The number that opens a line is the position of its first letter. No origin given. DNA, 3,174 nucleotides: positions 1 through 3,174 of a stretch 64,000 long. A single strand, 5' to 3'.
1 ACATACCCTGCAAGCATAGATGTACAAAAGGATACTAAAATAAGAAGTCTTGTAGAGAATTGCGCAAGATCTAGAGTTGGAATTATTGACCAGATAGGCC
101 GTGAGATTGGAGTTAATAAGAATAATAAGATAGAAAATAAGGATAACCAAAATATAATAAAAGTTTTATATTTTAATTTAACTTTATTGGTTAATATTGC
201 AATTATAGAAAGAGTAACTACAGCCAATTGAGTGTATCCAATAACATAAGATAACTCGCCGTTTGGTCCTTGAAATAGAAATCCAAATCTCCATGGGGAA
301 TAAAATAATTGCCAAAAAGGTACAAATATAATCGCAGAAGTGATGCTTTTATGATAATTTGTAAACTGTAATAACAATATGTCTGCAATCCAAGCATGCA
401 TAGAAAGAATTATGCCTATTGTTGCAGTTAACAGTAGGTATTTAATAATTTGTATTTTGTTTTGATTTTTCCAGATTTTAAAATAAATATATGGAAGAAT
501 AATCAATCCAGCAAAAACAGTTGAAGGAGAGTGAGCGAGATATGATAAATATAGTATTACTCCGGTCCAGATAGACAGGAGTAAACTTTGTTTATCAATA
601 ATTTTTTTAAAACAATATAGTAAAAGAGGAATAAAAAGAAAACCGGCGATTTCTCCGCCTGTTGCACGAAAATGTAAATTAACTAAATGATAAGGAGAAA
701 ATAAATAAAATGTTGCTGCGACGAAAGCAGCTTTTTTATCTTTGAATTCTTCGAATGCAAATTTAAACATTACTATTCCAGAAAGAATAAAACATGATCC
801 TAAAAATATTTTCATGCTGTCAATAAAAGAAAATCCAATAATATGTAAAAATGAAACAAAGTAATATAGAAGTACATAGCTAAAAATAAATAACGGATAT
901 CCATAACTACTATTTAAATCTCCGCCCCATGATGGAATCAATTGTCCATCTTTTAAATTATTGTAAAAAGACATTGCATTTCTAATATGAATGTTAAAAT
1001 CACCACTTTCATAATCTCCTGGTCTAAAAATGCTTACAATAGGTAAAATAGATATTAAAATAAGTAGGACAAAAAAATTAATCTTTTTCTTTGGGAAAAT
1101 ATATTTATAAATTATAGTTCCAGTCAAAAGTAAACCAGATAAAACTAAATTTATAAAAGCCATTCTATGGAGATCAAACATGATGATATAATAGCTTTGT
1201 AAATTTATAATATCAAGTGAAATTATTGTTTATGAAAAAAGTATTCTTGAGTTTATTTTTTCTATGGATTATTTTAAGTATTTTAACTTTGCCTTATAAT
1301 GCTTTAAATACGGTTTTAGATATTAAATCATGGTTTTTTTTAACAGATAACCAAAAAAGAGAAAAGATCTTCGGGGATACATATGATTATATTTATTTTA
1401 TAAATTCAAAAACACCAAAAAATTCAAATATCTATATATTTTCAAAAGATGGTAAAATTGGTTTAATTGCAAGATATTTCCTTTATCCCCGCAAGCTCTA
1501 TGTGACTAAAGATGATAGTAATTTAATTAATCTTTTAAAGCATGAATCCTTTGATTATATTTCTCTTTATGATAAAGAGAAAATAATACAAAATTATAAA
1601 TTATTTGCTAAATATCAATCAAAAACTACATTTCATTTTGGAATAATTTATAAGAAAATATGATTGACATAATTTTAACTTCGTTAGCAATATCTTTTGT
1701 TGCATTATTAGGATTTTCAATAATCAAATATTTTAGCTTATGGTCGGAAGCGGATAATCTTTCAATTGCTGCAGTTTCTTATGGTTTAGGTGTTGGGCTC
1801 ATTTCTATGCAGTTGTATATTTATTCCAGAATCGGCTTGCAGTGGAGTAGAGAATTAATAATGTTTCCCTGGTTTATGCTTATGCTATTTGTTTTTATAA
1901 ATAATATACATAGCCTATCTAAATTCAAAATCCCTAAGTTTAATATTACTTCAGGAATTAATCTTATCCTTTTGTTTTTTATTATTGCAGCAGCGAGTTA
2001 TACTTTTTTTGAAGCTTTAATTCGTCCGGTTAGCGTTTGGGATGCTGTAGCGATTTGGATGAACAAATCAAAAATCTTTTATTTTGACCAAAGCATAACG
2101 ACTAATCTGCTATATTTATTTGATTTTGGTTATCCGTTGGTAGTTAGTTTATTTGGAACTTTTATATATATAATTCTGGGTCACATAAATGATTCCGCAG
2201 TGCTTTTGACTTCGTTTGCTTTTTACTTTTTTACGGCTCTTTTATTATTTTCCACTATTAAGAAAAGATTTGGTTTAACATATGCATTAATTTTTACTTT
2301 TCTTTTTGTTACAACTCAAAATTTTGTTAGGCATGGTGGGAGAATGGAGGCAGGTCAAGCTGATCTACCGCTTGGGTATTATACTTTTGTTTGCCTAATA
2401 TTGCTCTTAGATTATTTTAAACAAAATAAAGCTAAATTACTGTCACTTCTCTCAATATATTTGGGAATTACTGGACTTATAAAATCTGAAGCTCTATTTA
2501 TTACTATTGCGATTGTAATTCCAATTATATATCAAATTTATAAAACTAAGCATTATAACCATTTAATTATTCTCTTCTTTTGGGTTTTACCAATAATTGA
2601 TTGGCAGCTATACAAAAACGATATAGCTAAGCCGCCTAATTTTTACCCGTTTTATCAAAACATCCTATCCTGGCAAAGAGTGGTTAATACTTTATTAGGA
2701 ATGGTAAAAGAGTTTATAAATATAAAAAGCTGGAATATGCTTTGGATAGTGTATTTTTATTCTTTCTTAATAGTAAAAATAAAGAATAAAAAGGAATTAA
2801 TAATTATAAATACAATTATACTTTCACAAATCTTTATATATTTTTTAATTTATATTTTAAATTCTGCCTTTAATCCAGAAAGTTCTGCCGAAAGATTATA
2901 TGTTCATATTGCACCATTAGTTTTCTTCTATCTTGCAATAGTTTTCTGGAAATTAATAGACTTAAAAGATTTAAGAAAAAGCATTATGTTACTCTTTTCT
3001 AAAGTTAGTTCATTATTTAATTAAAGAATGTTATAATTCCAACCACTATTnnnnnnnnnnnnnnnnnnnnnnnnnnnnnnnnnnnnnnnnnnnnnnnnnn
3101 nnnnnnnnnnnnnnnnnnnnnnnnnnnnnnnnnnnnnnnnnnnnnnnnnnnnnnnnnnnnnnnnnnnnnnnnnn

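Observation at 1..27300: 27-kb glycosylation island with an unusual density of GT-C-type membrane glycosyltransferases and polyprenyl-P-sugar synthases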

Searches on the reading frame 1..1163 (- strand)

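Call 3: search_protein_families(library=pfam, proteins=[window:1-1163:-], max_evalue=0.01)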
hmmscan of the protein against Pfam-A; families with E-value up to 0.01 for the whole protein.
window:1-1163:- (387 aa): 0 families

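Call 8: search_protein_families(library=ncbifam, proteins=[window:1-1163:-], max_evalue=0.1)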
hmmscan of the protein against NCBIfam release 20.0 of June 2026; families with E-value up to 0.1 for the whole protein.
window:1-1163:- (387 aa): 0 families

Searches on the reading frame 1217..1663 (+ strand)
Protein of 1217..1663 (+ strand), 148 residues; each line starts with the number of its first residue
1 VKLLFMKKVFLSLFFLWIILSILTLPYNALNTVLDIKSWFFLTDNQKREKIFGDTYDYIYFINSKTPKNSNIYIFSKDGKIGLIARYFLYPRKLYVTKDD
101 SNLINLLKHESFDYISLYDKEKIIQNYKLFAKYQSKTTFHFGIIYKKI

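Call 3: search_protein_families(library=pfam, proteins=[window:1217-1663:+], max_evalue=0.01)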
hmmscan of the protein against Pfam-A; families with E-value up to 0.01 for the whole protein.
window:1217-1663:+ (148 aa): 0 families

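Call 8: search_protein_families(library=ncbifam, proteins=[window:1217-1663:+], max_evalue=0.1)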
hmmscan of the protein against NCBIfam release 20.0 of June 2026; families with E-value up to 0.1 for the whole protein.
window:1217-1663:+ (148 aa): 1 family
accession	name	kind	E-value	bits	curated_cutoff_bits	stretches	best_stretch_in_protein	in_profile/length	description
NF040666.1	Tn5252_Orf10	equivalog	0.075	13.4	110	0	35-63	47-75/114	SAG1252 family conjugative relaxosome accessory protein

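Call 57: search_protein_families(library=pfam, proteins=[window:1217-1663:+], max_evalue=1)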
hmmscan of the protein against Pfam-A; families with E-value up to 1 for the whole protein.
window:1217-1663:+ (148 aa): 0 families

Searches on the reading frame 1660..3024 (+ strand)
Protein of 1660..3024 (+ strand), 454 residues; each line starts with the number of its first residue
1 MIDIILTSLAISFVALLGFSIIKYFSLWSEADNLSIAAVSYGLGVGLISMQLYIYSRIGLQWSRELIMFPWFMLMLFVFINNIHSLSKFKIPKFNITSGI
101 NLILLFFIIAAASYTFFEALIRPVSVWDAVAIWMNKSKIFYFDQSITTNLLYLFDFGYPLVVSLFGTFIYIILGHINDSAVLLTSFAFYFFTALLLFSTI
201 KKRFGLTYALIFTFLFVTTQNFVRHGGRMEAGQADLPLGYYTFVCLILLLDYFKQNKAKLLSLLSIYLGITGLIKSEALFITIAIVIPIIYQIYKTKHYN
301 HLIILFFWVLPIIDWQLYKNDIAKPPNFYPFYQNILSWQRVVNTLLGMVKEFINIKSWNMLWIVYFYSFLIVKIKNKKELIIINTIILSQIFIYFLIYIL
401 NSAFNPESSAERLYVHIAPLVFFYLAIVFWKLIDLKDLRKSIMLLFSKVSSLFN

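Call 3: search_protein_families(library=pfam, proteins=[window:1660-3024:+], max_evalue=0.01)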
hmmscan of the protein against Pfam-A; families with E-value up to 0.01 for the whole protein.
window:1660-3024:+ (454 aa): 0 families

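Call 8: search_protein_families(library=ncbifam, proteins=[window:1660-3024:+], max_evalue=0.1)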
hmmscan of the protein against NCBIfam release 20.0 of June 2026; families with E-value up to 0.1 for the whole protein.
window:1660-3024:+ (454 aa): 0 families

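Call 10: search_solved_structures(query=window:1660-3024:+, max_evalue=10)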
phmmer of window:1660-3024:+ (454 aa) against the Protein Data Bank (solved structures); distinct sequences matched with E-value up to 10: 0.

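Call 16: find_homologous_proteins(query=window:1660-3024:+)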
Query window:1660-3024:+ (454 aa): 63 proteins with E <= 0.001 among 8000 candidates.
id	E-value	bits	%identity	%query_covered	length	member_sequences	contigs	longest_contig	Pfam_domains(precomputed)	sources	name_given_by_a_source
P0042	4.2e-172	592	65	94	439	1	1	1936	PF13231.13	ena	-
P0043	1.1e-134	468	53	95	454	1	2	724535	PF13231.13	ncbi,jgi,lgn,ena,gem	-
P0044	6.3e-125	436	52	91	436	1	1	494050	-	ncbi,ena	-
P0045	8.2e-124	432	49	95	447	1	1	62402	-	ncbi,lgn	-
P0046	6.9e-123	429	51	94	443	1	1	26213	PF13231.13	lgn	-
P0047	1.2e-122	428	51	92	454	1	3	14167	PF13231.13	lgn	-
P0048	1.3e-122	428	50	93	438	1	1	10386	-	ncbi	-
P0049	2.9e-122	427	50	95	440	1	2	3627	PF13231.13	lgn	-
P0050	2.6e-120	421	49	97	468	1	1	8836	-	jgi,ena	-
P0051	1.4e-118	415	47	96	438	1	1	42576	PF13231.13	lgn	-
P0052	1.4e-117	412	49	94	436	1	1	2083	PF13231.13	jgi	jgi:hypothetical protein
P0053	1.8e-116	408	46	96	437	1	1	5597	-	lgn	-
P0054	2.6e-115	404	48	94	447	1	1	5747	-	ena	-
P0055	5.5e-115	403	51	91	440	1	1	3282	PF13231.13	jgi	jgi:hypothetical protein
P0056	6.2e-115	403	49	94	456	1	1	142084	PF13231.13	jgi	jgi:hypothetical protein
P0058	1.5e-113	399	47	96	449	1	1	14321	PF13231.13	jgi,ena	-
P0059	1.6e-113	398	45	93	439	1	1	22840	PF13231.13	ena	-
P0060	2.3e-113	398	46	91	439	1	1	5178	PF13231.13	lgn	-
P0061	5.8e-113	397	44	93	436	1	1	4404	PF13231.13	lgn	-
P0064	1.2e-109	386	44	97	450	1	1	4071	PF13231.13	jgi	jgi:hypothetical protein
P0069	7.6e-108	380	44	92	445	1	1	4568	PF13231.13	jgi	jgi:hypothetical protein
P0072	2.3e-106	375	44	95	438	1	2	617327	PF13231.13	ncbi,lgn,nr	ncbi:MAG: glycosyltransferase family 39 protein [Candidatus Levybacteria bacterium]|nr:glycosyltrans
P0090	6.6e-97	344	43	89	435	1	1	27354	PF13231.13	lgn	-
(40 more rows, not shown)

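Call 38: search_solved_structures(query=A2, max_evalue=10)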
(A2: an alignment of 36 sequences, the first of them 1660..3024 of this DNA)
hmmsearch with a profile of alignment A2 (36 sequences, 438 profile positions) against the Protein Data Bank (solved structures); distinct sequences matched with E-value up to 10: 0.

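Call 68: predict_structure(alignment_id=A2)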
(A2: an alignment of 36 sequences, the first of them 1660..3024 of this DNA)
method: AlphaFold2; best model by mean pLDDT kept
length: 454 residues; sequences in the alignment: 36
mean_pLDDT: 88.0   pTM: 0.90
mean pLDDT of the five models: 88.0, 86.7, 86.2, 85.7, 84.7
residues with pLDDT >= 90: 278; 70-90: 131; 50-70: 41; < 50: 4
segments of 3 or more residues with pLDDT < 50: none
pLDDT, mean of each block of 10 residues (from residue 1): 96 97 92 93 98 96 97 96 84 82 96 91 66 85 90 76 96 95 93 97 94 94 65 83 98 97 98 93 97 98 97 91 60 70 87 70 90 82 95 86 73 89 95 70 76 74
secondary structure, 60 per line:
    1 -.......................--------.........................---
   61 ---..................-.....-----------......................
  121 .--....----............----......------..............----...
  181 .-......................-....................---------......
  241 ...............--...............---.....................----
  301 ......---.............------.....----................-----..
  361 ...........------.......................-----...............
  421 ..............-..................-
elements in order: H2-24 H33-57 H64-81 H83-87 H99-121 H124-127 H132-143 H148-153 H160-173 H178-181 H183-204 H206-225 H235-255 H258-272 H276-296 H301-306 H310-322 H329-333 H338-353 H359-371 H378-400 H406-434 H436-453
